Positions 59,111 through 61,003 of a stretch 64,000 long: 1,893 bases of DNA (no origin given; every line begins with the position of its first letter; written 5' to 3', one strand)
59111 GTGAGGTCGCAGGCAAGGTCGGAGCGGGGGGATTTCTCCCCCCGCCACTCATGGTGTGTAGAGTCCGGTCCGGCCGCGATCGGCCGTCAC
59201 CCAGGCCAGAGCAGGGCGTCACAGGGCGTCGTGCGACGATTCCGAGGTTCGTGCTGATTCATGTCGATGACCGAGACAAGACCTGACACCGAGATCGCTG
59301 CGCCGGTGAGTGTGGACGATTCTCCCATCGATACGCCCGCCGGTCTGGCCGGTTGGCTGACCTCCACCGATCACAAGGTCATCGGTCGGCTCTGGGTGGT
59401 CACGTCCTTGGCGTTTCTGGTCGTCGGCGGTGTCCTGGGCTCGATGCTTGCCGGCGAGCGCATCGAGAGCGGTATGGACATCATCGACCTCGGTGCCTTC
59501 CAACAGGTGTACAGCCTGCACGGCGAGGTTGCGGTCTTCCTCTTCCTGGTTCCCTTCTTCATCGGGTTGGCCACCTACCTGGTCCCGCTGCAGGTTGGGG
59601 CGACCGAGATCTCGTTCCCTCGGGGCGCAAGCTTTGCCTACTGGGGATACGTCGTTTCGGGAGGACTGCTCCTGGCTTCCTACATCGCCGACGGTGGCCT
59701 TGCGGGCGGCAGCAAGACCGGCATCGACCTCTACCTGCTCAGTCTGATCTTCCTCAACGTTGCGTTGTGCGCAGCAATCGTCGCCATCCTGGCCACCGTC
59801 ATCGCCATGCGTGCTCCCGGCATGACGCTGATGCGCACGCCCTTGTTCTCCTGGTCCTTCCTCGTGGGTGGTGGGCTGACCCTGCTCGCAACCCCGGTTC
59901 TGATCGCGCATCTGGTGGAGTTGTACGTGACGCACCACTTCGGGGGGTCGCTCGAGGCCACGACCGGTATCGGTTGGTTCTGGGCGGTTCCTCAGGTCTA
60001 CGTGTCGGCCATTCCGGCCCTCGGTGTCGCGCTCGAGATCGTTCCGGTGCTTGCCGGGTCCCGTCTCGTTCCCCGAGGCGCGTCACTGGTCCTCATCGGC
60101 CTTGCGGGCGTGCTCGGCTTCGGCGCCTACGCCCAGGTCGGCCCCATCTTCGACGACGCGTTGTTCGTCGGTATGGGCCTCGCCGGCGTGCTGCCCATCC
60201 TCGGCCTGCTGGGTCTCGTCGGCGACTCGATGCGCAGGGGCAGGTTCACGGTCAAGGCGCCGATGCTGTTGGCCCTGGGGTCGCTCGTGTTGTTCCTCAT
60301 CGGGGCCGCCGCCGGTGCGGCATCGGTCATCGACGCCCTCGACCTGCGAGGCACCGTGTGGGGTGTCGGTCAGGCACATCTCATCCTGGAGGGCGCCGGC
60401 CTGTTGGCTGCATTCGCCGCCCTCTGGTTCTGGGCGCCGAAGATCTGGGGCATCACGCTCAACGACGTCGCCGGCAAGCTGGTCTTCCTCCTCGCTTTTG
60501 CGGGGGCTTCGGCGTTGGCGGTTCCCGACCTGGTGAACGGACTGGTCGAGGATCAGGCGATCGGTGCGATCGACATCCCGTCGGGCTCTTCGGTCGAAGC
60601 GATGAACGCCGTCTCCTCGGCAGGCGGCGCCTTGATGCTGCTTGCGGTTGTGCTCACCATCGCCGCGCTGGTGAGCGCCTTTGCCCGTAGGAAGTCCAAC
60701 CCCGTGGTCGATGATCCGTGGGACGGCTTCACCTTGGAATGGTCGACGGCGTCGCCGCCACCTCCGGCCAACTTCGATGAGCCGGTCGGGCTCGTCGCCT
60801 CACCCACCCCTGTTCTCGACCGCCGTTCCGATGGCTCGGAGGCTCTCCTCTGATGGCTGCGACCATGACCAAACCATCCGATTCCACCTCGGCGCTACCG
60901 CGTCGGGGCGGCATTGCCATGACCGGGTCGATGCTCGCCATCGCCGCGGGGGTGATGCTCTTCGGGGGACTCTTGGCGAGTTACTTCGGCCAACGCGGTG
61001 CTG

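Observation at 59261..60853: Oxidase subunit I paralogue with the O2-reducing binuclear centre removed but low-spin heme ligands kept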

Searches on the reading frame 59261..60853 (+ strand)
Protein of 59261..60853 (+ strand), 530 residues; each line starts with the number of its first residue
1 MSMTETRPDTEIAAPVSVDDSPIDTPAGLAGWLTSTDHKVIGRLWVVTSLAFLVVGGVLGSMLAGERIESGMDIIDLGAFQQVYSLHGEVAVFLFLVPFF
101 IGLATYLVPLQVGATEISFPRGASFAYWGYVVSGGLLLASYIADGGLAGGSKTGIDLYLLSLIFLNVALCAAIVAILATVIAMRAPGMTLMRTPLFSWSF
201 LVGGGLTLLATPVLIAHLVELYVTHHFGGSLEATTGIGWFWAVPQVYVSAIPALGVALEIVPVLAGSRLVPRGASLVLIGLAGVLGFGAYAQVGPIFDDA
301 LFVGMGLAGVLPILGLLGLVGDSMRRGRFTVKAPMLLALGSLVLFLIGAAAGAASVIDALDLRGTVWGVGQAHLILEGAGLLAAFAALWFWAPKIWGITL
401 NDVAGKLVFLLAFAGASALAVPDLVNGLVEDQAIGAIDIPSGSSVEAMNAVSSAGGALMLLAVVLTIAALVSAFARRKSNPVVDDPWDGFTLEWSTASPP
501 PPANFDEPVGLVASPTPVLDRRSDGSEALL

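Call 3: search_protein_families(library=pfam, proteins=[window:59261-60853:+], max_evalue=0.01)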
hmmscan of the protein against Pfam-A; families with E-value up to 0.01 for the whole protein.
window:59261-60853:+ (530 aa): 2 families
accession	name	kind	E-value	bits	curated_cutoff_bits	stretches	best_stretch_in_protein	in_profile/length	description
PF00115.25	COX1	-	2e-55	188.8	34.8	1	41-457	2-435/436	Cytochrome C and Quinol oxidase polypeptide I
PF07790.16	Pilin_N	-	0.00081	20.6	25.2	0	449-476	1-28/78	Archaeal Type IV pilin, N-terminal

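Call 4: search_protein_families(library=ncbifam, proteins=[window:59261-60853:+], max_evalue=0.01)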
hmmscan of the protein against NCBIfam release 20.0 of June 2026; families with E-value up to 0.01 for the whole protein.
window:59261-60853:+ (530 aa): 5 families
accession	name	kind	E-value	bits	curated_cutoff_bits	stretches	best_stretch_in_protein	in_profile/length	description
TIGR02891.1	CtaD_CoxA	equivalog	6.7e-74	249.4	670.75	1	32-507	1-500/504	cytochrome c oxidase subunit I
NF050116.1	cyt_aa3_Actin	exception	6.1e-71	239.8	880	1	32-520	2-515/522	aa3-type cytochrome oxidase subunit I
TIGR02882.1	QoxB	equivalog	7.2e-54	183.3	1015.5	1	31-505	43-544/643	cytochrome aa3 quinol oxidase subunit I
TIGR02843.1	CyoB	equivalog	4.9e-53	180.6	1020.35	1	31-506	46-552/646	cytochrome o ubiquinol oxidase subunit I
NF011592.0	PRK15017.1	equivalog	2.2e-41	142.4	1271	1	31-505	47-552/663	cytochrome o ubiquinol oxidase subunit I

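Call 5: search_solved_structures(query=window:59261-60853:+, show_alignments=2, max_evalue=1e-10)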
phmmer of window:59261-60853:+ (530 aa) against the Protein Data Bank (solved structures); distinct sequences matched with E-value up to 1e-10: 39.
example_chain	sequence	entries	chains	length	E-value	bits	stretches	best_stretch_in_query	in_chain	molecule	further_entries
8hcr_F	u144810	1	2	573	4.4e-55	190.8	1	32-508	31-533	Probable cytochrome c oxidase subunit 1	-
7rh6_R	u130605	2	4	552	8.6e-54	186.6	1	32-508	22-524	Cytochrome c oxidase subunit 1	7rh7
7rh5_R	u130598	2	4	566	1e-53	186.3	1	32-508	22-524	Cytochrome c oxidase subunit 1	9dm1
6adq_F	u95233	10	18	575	1.2e-53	186.1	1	32-508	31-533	Cytochrome c oxidase subunit 1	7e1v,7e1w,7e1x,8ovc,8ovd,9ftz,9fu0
9wcx_I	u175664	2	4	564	1.2e-53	186.1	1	33-508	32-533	Cytochrome c oxidase subunit 1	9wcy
6hwh_V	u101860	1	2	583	2.4e-51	178.5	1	33-508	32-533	Cytochrome c oxidase subunit 1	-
7q21_D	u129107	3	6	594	1.3e-48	169.4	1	28-507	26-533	Cytochrome c oxidase subunit 1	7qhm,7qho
6koc_A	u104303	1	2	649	2.3e-43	152.2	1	31-505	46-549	AA3-600 quinol oxidase subunit I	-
6kob_A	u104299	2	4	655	2.4e-43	152.1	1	31-505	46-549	AA3-600 quinol oxidase subunit I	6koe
1fft_A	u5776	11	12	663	5.3e-41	144.4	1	31-505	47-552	UBIQUINOL OXIDASE | Cytochrome o ubiquinol oxidase, subunit I | Cytochrome bo(3) ubiquinol oxidase subunit 1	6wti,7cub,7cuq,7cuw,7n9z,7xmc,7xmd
8f68_A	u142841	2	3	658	5.5e-41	144.3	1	31-505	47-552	Cytochrome bo(3) ubiquinol oxidase subunit 1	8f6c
9ufb_A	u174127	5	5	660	4.3e-40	141.3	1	31-506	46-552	Cytochrome bo(3) ubiquinol oxidase subunit 1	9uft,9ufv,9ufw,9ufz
2yev_A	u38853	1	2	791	1.4e-37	133.1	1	31-525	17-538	CYTOCHROME C OXIDASE POLYPEPTIDE I+III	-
5j4z_BN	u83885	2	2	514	5.7e-36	127.8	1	31-509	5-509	Cytochrome c oxidase subunit 1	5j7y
1occ_A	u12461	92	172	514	9.7e-36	127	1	31-509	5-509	CYTOCHROME C OXIDASE | Cytochrome c oxidase polypeptide I | Cytochrome c oxidase subunit 1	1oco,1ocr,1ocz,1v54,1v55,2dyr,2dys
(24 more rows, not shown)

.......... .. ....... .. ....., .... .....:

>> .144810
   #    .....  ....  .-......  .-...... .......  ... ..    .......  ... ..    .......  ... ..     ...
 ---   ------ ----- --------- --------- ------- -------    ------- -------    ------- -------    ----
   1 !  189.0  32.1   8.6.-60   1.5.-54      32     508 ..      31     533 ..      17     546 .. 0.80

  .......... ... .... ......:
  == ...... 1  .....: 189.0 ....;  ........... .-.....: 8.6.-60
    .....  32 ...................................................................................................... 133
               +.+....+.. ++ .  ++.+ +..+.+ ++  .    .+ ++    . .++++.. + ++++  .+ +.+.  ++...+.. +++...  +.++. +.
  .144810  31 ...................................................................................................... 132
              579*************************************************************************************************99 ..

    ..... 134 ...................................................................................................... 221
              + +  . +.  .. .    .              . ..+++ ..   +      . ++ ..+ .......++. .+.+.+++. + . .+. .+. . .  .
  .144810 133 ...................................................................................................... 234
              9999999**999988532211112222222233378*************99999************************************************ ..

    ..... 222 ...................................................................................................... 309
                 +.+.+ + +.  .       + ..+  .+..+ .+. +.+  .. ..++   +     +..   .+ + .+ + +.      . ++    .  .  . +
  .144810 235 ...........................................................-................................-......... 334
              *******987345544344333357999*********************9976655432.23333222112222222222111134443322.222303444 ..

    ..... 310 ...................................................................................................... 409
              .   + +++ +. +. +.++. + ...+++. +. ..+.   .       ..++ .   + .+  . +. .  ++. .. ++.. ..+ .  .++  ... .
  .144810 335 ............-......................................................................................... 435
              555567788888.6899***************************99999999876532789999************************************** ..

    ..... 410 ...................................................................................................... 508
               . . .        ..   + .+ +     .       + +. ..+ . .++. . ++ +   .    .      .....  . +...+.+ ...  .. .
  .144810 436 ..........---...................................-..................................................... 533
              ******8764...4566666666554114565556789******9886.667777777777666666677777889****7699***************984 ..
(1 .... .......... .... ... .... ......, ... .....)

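Call 6: find_homologous_proteins(query=window:59261-60853:+, max_evalue=1e-20)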
Query window:59261-60853:+ (530 aa): 482 proteins with E <= 1e-20 among 8000 candidates; the best 120 are listed.
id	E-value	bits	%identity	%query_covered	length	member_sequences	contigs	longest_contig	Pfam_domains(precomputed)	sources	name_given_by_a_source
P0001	0.0e+0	1113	99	100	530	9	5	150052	PF00115.26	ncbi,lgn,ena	-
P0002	5.6e-280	948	83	99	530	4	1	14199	PF00115.26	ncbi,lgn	-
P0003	8.2e-277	937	81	99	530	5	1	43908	PF00115.26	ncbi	ncbi:MAG: cbb3-type cytochrome c oxidase subunit I [Acidimicrobiales bacterium]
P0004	6.9e-257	872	75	99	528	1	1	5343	PF00115.26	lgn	-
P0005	1.5e-255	867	74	99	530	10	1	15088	PF00115.26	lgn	-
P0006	6.2e-200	684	90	67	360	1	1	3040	PF00115.26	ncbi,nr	ncbi:MAG: cbb3-type cytochrome c oxidase subunit I, partial [Actinobacteria bacterium]|nr:cbb3-type 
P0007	1.8e-175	603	57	99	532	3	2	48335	PF00115.26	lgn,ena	-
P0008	1.3e-174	600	57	99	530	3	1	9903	PF00115.26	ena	-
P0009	1.6e-174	600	56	99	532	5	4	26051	PF00115.26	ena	-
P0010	2.0e-174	600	57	95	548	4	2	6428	PF00115.26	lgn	-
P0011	1.9e-173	596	57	99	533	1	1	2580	PF00115.26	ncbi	-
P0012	6.5e-173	595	56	99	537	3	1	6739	PF00115.26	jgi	jgi:cytochrome c oxidase subunit 1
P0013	7.4e-173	594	55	99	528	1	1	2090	PF00115.26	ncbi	-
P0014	1.0e-172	594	54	99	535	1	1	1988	PF00115.26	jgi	jgi:cytochrome c oxidase subunit I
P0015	1.0e-172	594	56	99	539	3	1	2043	PF00115.26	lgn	-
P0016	1.7e-172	593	55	99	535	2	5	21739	PF00115.26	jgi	jgi:cytochrome c oxidase subunit I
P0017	2.2e-172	593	57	100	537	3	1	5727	PF00115.26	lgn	-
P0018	4.3e-172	592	57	99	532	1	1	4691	PF00115.26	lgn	-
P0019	4.7e-172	592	57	94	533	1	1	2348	PF00115.26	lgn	-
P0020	5.0e-172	592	56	99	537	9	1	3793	PF00115.26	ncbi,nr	ncbi:MAG: cbb3-type cytochrome c oxidase subunit I [Actinomycetota bacterium]|nr:cbb3-type cytochrom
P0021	8.4e-172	591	57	99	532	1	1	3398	PF00115.26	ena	-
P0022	1.2e-171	590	56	99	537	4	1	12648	PF00115.26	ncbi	ncbi:cytochrome c oxidase subunit I [soil metagenome]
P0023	1.6e-171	590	55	98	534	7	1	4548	PF00115.26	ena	-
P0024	2.4e-171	589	56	91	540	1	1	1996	PF00115.26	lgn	-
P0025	2.7e-171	589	56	99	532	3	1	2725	PF00115.26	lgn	-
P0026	3.4e-171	589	55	99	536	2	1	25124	PF00115.26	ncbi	ncbi:MAG: cytochrome c oxidase subunit I [Acidimicrobiales bacterium]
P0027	7.7e-171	588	57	99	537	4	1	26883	PF00115.26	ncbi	-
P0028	9.5e-171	587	55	99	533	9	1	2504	PF00115.26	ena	-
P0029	5.6e-170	585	56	99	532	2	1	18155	PF00115.26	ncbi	-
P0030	7.1e-170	585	55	99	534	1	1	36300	PF00115.26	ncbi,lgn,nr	ncbi:MAG TPA: cbb3-type cytochrome c oxidase subunit I [Acidimicrobiales bacterium]|nr:cbb3-type cyt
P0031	7.7e-170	584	57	93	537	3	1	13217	PF00115.26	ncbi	ncbi:MAG: cytochrome c oxidase subunit I, partial [Acidimicrobiales bacterium]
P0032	9.3e-170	584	56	97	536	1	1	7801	PF00115.26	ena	-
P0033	2.0e-169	583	55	99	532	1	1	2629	PF00115.26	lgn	-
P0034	6.6e-169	581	55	99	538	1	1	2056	PF00115.26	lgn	-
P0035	7.2e-169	581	56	98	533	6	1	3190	PF00115.26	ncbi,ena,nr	ncbi:MAG TPA: cbb3-type cytochrome c oxidase subunit I [Acidimicrobiales bacterium]|nr:cbb3-type cyt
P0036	5.4e-168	578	56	95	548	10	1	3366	PF00115.26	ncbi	-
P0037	8.9e-168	578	55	94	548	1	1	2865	PF00115.26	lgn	-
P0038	1.9e-167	577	54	98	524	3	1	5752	PF00115.26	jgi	jgi:cytochrome c oxidase subunit 1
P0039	2.0e-167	576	55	99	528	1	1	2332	PF00115.26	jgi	jgi:heme/copper-type cytochrome/quinol oxidase subunit 1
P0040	4.3e-167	575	55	99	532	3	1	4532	PF00115.26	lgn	-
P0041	7.6e-167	575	54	99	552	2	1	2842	PF00115.26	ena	-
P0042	4.4e-166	572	54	98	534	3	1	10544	PF00115.26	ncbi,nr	ncbi:MAG: cbb3-type cytochrome c oxidase subunit I [Actinomycetota bacterium]|nr:cbb3-type cytochrom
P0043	5.4e-166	572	54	95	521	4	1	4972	PF00115.26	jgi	-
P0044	2.5e-165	570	57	95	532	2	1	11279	PF00115.26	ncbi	-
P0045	3.8e-165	569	54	99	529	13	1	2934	PF00115.26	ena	-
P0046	8.3e-165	568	56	99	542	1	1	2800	PF00115.26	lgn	-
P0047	1.8e-164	567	54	98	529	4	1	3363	PF00115.26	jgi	jgi:heme/copper-type cytochrome/quinol oxidase subunit 1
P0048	2.1e-164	567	54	99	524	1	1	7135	PF00115.26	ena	-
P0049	5.0e-164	565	54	98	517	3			PF00115.26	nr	nr:cbb3-type cytochrome c oxidase subunit I [Acidimicrobiia bacterium]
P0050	5.6e-164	565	54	99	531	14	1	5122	PF00115.26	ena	-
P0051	7.1e-164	565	55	95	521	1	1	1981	PF00115.26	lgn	-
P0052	1.0e-163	564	52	98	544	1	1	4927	PF00115.26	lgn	-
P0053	1.1e-163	564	56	92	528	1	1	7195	PF00115.26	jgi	jgi:cytochrome c oxidase subunit 1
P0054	2.7e-163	563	54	96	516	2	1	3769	PF00115.26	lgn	-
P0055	3.1e-163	563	54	98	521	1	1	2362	PF00115.26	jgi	jgi:cytochrome c oxidase subunit 1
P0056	3.8e-163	562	55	95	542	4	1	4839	PF00115.26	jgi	jgi:heme/copper-type cytochrome/quinol oxidase subunit 1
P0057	5.9e-163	562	53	96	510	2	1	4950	PF00115.26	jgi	jgi:cytochrome c oxidase subunit 1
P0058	8.7e-162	558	53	99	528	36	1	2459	PF00115.26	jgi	jgi:heme/copper-type cytochrome/quinol oxidase subunit 1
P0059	2.0e-161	557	54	99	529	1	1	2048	PF00115.26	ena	-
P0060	2.2e-161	556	52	99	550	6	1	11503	PF00115.26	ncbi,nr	ncbi:MAG: cbb3-type cytochrome c oxidase subunit I [Actinobacteria bacterium]|nr:cbb3-type cytochrom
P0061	2.3e-161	556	53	99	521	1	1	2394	PF00115.26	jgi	jgi:cytochrome c oxidase subunit 1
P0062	1.2e-160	554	54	98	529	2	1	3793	PF00115.26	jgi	jgi:cytochrome c oxidase subunit I+III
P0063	1.5e-160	554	53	99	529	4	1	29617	PF00115.26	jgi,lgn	jgi:cytochrome c oxidase subunit 1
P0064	2.7e-160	553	52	99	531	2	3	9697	PF00115.26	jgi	jgi:cytochrome c oxidase subunit I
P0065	3.2e-160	553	54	98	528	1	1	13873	PF00115.26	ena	-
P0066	3.7e-160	552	54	96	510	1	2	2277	PF00115.26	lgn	-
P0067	4.7e-160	552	54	99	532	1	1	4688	PF00115.26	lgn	-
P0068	4.8e-160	552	54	96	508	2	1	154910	PF00115.26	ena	-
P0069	6.3e-160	552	54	98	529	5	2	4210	PF00115.26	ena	-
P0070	5.4e-159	549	52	98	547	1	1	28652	PF00115.26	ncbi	-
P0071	1.1e-158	548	58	88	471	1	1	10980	PF00115.26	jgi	jgi:heme/copper-type cytochrome/quinol oxidase subunit 1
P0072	1.3e-158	547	53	99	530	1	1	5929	PF00115.26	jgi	jgi:cytochrome c oxidase subunit 1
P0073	1.8e-158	547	50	99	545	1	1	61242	PF00115.26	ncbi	-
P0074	2.8e-158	546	52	99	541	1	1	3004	PF00115.26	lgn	-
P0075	4.3e-158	546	56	99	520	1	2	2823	PF00115.26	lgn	-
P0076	5.1e-158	545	55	96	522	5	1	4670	PF00115.26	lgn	-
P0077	6.8e-158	545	53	96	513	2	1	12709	PF00115.26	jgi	jgi:cytochrome c oxidase subunit 1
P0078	6.9e-158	545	53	99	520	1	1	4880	PF00115.26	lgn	-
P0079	2.0e-157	543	52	99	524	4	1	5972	PF00115.26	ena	-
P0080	3.1e-157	543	54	90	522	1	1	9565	PF00115.26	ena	-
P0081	4.7e-157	542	53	99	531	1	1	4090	PF00115.26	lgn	-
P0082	1.3e-156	541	53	94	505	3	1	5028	PF00115.26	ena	-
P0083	1.6e-156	541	54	96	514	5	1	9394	PF00115.26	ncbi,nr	ncbi:MAG TPA: cbb3-type cytochrome c oxidase subunit I [Acidimicrobiales bacterium]|nr:cbb3-type cyt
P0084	1.8e-156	540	52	98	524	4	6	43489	PF00115.26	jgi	jgi:cytochrome c oxidase subunit 1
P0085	1.9e-156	540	51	99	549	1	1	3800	PF00115.26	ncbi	-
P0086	2.1e-156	540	51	95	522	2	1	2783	PF00115.26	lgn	-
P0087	2.1e-156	540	52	97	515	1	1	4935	PF00115.26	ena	-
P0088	2.3e-156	540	53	96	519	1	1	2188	PF00115.26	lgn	-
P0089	6.7e-156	538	53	98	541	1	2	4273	PF00115.26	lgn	-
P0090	1.7e-155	537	54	93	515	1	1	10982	PF00115.26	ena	-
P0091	2.1e-155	537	51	100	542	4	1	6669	PF00115.26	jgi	jgi:heme/copper-type cytochrome/quinol oxidase subunit 1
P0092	2.2e-155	537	51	98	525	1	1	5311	PF00115.26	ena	-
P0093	2.3e-155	537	54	98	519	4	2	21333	PF00115.26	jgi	jgi:cytochrome c oxidase subunit 1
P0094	2.8e-155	536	54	96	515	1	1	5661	PF00115.26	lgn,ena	-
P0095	5.4e-155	535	53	96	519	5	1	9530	PF00115.26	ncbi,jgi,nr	ncbi:MAG: cytochrome c oxidase subunit [Actinomycetota bacterium]|jgi:cytochrome c oxidase subunit 1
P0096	6.9e-155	535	52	96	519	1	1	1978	PF00115.26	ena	-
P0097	1.3e-154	534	52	99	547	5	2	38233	PF00115.26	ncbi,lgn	-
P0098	3.4e-154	533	53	98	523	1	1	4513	PF00115.26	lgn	-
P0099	6.5e-153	529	51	99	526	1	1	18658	PF00115.26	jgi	jgi:cytochrome c oxidase subunit I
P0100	6.7e-150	519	53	99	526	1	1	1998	PF00115.26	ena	-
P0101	8.9e-150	518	52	94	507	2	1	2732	PF00115.26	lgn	-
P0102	5.0e-149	516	50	98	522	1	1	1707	PF00115.26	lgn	-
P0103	1.5e-148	514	50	98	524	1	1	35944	PF00115.26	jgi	jgi:cytochrome c oxidase subunit 1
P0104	1.8e-147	511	50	99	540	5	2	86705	PF00115.26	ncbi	-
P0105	4.0e-147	509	49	99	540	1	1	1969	PF00115.26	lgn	-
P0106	4.4e-146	506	53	96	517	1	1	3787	PF00115.26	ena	-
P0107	1.1e-145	505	49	99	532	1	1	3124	PF00115.26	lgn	-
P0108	1.5e-145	504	50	98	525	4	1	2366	PF00115.26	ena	-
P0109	2.4e-145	504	51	99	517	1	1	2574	PF00115.26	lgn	-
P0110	2.5e-145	504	50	95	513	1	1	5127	PF00115.26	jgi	jgi:heme/copper-type cytochrome/quinol oxidase subunit 1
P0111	5.5e-145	502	52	91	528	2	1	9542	PF00115.26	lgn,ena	-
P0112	2.1e-144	501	49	99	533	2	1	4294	PF00115.26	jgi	jgi:cytochrome c oxidase subunit I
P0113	2.3e-144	500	50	98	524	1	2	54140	PF00115.26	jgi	jgi:cytochrome c oxidase subunit 1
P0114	2.6e-144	500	50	99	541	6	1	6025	PF00115.26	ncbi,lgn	-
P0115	3.2e-144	500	49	98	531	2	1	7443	PF00115.26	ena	-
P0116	4.6e-144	499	57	82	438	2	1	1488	PF00115.26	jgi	jgi:cytochrome c oxidase subunit I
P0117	5.6e-144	499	57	83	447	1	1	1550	PF00115.26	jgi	jgi:heme/copper-type cytochrome/quinol oxidase subunit 1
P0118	1.7e-143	498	49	98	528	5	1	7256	PF00115.26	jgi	jgi:cytochrome c oxidase subunit 1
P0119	1.3e-141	491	49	98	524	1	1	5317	PF00115.26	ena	-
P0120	3.1e-141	490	48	99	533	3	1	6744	PF00115.26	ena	-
